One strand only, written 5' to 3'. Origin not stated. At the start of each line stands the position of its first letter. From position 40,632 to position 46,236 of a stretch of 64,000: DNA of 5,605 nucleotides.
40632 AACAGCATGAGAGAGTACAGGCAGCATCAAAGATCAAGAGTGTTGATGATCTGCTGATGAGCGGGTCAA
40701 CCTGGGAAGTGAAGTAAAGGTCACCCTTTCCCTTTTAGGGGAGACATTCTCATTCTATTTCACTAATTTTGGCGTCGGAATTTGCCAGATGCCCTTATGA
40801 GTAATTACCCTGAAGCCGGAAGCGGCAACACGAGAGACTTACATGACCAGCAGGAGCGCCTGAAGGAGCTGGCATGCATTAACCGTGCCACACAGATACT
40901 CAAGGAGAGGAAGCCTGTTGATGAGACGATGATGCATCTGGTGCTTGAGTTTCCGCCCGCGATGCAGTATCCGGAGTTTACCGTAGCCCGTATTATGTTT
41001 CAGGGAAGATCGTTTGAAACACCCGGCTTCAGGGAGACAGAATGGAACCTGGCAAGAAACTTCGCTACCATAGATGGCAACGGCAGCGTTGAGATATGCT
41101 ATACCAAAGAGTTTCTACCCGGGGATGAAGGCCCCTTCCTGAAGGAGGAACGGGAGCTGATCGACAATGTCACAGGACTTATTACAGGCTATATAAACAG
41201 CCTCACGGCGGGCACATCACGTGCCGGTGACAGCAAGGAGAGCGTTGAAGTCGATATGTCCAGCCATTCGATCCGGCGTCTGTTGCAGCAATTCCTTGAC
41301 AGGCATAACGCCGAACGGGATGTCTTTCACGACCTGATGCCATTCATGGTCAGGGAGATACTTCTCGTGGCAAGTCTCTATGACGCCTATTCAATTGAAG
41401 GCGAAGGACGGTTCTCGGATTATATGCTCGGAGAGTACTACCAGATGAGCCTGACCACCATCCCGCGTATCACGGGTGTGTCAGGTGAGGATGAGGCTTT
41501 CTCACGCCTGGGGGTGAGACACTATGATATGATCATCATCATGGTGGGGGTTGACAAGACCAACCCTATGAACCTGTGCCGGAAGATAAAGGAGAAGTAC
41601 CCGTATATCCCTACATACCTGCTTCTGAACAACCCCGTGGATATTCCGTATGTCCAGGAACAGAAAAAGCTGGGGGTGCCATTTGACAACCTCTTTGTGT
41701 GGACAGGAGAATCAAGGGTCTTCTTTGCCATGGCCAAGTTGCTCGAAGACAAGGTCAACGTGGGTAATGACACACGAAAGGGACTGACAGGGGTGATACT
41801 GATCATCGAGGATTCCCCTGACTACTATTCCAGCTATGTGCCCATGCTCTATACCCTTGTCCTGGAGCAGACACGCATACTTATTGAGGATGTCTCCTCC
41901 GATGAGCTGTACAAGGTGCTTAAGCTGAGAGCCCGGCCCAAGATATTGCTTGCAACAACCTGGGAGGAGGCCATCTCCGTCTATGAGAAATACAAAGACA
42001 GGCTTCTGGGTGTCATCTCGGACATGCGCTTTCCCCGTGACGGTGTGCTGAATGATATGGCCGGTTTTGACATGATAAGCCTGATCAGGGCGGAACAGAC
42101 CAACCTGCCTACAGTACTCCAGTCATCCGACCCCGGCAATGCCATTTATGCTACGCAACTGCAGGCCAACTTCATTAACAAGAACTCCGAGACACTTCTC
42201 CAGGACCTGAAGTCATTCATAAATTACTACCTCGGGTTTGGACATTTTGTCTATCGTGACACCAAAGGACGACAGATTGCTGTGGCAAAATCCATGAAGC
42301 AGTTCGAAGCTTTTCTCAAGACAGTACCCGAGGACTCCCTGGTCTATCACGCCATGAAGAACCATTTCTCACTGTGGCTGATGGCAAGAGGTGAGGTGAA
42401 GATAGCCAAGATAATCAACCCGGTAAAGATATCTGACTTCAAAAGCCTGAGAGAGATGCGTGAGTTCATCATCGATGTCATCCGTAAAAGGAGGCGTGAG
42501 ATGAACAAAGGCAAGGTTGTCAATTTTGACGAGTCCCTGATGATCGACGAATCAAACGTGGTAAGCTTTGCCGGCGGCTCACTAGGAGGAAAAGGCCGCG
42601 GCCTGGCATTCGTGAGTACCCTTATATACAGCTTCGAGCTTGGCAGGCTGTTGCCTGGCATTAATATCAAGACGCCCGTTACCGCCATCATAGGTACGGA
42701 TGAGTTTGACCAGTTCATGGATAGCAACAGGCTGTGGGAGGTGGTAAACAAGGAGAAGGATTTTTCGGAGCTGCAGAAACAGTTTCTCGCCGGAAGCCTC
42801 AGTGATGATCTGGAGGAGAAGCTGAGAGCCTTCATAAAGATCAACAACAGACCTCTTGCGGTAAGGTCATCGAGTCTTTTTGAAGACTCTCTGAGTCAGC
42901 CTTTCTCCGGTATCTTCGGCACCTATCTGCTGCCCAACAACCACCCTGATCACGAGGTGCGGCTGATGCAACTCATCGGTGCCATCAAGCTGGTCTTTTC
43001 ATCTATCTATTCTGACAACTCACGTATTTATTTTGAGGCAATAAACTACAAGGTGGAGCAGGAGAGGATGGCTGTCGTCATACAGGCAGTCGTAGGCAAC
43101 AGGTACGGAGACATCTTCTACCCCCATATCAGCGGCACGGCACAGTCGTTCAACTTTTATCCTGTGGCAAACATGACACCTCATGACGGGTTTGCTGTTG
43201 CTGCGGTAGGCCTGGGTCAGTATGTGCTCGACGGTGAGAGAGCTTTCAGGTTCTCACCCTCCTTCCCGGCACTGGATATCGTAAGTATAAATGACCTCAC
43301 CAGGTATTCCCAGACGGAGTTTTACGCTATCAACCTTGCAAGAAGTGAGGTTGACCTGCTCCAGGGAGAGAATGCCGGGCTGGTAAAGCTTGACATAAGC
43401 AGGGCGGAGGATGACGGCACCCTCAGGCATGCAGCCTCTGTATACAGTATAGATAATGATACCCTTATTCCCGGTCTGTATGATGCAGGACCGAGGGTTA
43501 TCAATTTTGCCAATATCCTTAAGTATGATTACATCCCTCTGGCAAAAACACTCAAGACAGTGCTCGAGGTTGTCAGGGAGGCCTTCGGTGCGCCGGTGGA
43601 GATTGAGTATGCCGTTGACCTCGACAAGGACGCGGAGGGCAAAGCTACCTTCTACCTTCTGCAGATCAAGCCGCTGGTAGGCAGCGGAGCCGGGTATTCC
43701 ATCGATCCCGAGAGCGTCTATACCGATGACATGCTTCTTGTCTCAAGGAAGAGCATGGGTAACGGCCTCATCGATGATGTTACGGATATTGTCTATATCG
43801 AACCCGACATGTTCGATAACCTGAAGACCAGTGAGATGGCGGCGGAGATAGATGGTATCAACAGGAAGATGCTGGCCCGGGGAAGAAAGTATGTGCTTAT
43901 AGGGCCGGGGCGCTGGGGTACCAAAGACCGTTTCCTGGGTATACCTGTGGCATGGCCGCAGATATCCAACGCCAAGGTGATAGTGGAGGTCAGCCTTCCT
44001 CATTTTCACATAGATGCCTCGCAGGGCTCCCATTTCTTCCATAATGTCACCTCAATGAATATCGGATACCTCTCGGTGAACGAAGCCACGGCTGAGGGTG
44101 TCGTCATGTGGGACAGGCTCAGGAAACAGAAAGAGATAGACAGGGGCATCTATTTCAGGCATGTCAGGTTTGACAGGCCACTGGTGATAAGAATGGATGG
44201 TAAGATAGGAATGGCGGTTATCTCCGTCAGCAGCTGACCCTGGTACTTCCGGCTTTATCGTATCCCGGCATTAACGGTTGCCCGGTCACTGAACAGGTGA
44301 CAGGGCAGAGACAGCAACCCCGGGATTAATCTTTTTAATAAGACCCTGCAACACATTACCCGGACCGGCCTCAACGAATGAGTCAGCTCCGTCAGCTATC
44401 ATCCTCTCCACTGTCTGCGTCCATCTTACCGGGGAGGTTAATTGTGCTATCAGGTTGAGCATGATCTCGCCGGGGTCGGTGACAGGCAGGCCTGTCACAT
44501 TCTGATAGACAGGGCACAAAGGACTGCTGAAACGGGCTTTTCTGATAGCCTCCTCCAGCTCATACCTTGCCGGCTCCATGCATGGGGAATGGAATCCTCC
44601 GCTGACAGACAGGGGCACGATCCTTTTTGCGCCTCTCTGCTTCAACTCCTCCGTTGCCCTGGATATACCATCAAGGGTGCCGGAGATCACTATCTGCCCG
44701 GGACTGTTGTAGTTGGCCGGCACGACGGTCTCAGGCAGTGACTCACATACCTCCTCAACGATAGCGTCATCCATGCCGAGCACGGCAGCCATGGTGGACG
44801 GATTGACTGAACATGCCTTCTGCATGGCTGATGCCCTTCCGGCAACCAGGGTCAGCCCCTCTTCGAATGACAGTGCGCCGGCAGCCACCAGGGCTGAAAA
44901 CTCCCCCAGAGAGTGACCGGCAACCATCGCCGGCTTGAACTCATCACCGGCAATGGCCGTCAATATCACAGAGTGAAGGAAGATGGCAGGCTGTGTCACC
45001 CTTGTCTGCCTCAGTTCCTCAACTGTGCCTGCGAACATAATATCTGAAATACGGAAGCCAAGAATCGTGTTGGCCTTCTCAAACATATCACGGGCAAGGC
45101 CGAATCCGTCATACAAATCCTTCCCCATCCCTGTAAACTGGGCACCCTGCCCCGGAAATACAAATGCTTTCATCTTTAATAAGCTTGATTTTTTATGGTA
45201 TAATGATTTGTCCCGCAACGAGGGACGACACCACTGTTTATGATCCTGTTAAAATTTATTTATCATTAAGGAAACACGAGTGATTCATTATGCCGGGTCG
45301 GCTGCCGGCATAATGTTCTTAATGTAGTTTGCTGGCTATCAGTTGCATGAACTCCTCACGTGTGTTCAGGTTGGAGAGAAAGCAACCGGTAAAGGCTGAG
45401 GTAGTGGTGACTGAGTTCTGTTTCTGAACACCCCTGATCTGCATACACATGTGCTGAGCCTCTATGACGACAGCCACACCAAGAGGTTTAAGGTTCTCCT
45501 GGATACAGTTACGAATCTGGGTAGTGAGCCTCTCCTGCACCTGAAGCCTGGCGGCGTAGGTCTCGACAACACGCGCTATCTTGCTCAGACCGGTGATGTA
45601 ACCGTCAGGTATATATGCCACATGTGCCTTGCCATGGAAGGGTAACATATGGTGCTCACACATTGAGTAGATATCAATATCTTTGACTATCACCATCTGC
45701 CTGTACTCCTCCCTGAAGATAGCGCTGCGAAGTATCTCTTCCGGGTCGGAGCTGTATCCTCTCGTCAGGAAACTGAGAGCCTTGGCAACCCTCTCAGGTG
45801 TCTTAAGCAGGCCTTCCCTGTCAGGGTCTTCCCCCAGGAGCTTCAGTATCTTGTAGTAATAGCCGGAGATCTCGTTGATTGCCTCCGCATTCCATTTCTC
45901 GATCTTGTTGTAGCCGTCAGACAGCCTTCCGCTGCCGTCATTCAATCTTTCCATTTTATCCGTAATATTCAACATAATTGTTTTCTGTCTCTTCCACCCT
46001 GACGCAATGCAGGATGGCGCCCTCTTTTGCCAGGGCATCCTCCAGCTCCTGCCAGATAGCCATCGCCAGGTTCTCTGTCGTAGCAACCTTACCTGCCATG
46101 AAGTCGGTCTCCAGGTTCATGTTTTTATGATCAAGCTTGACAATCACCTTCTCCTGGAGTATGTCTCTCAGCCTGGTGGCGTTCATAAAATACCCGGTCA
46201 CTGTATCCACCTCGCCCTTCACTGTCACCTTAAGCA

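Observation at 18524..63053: Family of mosaic intergenic elements built from phased 8-nt GTC-anchored tandem units (3 copies in 64 kb)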

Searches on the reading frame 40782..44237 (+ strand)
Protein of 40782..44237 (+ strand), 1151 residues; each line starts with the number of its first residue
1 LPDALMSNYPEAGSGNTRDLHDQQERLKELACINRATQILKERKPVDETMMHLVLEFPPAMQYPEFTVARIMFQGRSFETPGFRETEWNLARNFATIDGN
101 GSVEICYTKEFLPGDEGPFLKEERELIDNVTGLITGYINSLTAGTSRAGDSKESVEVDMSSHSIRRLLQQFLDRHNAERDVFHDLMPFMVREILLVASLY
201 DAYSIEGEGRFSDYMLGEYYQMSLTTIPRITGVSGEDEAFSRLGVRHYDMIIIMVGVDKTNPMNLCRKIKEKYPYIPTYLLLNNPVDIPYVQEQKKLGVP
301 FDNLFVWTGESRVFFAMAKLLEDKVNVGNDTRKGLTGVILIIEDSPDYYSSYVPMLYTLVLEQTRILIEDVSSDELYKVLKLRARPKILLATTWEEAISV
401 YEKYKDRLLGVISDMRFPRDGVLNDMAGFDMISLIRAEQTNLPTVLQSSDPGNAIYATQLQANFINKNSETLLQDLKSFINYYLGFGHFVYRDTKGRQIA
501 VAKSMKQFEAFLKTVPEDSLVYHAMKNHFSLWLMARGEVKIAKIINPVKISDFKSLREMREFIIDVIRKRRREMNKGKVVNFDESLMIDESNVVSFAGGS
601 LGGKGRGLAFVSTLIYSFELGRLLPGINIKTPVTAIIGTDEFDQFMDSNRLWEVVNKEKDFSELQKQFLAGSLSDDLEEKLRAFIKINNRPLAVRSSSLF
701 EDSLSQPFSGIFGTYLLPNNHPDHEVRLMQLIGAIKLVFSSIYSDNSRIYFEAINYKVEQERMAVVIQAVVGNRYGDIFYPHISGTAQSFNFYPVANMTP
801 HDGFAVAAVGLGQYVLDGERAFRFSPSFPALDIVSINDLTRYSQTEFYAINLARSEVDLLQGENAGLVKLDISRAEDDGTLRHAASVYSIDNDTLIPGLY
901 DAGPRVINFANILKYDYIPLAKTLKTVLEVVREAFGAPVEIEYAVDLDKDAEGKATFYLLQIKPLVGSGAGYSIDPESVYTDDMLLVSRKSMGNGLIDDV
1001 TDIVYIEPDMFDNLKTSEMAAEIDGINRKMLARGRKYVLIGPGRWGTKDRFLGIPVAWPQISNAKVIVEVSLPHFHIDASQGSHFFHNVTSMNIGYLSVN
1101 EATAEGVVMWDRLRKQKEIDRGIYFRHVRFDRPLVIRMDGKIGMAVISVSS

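Call 81: search_protein_families(library=pfam, proteins=[window:40782-44237:+], max_evalue=0.00001)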
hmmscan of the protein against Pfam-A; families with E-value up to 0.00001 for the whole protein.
window:40782-44237:+ (1151 aa): 1 family
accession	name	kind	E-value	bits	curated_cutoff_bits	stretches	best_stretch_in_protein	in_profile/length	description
PF01326.24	PPDK_N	-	1e-34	120.8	27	1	600-966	3-310/328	Pyruvate phosphate dikinase, AMP/ATP-binding domain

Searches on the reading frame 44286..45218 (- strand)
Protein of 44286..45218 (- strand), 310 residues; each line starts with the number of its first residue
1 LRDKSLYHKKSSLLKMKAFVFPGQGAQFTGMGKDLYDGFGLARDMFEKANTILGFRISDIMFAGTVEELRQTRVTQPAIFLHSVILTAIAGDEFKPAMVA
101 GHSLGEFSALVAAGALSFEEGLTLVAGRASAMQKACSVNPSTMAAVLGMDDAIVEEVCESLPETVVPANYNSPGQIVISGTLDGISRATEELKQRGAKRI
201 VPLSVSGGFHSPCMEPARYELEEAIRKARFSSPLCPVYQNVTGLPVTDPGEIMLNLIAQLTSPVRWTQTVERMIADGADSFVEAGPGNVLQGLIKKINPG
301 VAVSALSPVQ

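Call 81: search_protein_families(library=pfam, proteins=[window:44286-45218:-], max_evalue=0.00001)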
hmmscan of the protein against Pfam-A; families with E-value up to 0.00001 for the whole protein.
window:44286-45218:- (310 aa): 1 family
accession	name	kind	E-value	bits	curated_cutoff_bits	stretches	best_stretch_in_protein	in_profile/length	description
PF00698.26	Acyl_transf_1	-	6.1e-42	144.7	32.7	1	19-294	2-275/319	Acyl transferase domain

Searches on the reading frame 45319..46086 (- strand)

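Call 81: search_protein_families(library=pfam, proteins=[window:45319-46086:-], max_evalue=0.00001)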
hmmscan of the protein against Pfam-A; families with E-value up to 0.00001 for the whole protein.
window:45319-46086:- (255 aa): 1 family
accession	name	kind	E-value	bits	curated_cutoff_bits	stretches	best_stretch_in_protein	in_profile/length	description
PF01227.27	GTP_cyclohydroI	-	1.2e-75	253.3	27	1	77-250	5-178/179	GTP cyclohydrolase I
